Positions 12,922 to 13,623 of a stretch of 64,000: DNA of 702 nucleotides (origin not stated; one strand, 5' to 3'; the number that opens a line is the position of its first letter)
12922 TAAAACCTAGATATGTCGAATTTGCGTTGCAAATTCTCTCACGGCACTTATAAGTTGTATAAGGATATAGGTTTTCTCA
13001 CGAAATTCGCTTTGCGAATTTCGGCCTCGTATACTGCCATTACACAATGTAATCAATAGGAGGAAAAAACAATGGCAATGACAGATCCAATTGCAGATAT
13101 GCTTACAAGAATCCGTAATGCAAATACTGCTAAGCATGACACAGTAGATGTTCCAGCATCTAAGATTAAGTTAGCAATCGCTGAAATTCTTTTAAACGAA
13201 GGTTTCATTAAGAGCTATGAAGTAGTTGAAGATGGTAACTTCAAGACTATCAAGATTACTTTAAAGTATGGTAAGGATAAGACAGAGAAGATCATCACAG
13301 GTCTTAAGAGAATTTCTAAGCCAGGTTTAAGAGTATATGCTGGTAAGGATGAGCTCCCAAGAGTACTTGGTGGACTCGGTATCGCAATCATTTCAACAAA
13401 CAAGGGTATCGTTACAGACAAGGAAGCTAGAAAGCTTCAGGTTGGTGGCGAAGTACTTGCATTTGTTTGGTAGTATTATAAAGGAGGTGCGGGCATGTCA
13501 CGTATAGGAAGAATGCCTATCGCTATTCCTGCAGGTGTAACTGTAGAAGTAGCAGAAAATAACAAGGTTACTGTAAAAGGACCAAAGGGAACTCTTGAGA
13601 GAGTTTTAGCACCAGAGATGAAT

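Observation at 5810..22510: Ribosomal protein supercluster with abnormally long, repeat-filled internal spacers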

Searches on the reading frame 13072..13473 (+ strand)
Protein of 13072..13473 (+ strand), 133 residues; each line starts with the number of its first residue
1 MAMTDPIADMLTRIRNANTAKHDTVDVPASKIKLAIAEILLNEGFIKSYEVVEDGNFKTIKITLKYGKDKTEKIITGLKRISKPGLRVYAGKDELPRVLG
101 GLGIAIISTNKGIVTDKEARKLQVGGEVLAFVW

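Call 29: find_related_loci(query=window:13072-13473:+, collection=metagenome_contigs, flank=10000)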
Query window:13072-13473:+ (133 aa) in metagenome_contigs; peptide patterns used: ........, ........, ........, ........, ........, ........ (x = any residue, [..] = any of these).
598 stretches matched a pattern (row limit reached: there are more); 581 encode a relative of the query (tblastn E <= 1e-3); the best 80 are kept; 80 distinct loci.
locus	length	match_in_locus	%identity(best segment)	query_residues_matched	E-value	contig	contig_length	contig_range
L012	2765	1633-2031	85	1-133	4e-76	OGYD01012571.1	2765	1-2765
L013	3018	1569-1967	85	1-133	9e-76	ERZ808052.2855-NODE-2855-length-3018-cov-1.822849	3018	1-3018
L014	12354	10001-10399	86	1-133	4e-75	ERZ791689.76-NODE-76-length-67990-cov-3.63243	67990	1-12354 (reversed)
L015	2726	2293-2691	84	1-133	6e-76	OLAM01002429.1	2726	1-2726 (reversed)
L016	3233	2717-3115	84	1-133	4e-75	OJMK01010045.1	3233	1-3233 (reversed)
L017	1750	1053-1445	86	3-133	9e-78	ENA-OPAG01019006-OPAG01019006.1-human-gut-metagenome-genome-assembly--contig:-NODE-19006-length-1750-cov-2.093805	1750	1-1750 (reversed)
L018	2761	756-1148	85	3-133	4e-75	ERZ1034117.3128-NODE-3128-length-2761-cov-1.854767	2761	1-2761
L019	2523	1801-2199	84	1-133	2e-75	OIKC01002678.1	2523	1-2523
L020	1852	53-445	85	3-133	2e-76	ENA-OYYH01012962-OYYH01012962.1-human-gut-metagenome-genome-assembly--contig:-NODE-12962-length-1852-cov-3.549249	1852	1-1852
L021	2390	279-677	83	1-133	3e-75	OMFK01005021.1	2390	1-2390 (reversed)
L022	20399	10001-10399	83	1-133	8e-74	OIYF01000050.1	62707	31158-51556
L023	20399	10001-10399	81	1-133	2e-73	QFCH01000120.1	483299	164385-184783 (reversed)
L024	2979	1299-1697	83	1-133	3e-73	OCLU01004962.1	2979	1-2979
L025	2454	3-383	88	7-133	4e-74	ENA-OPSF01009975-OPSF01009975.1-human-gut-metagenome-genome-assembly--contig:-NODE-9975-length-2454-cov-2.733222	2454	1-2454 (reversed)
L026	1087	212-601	83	4-133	5e-78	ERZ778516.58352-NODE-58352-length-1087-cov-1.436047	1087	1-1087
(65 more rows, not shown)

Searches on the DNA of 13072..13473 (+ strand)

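Call 53: search_rna_families(sources=[L023, L033, L097, L037], threshold=evalue, max_evalue=1)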
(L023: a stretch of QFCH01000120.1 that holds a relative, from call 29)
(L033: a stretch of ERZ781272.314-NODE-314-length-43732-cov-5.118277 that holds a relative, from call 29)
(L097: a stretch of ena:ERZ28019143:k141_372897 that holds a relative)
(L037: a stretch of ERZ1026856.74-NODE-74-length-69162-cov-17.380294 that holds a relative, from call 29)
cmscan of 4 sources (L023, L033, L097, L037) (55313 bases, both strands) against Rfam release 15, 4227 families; matches with E-value up to 1: 2.
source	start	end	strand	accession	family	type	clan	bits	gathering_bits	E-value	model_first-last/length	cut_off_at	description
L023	2917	2997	+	RF03136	S10-Clostridia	Cis-reg; leader;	-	95.5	35.1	1.4e-18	1-81/81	no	S10-Clostridia ribosomal protein leader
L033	1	46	+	RF03136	S10-Clostridia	Cis-reg; leader;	-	49.2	35.1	5e-07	36-81/81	5'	S10-Clostridia ribosomal protein leader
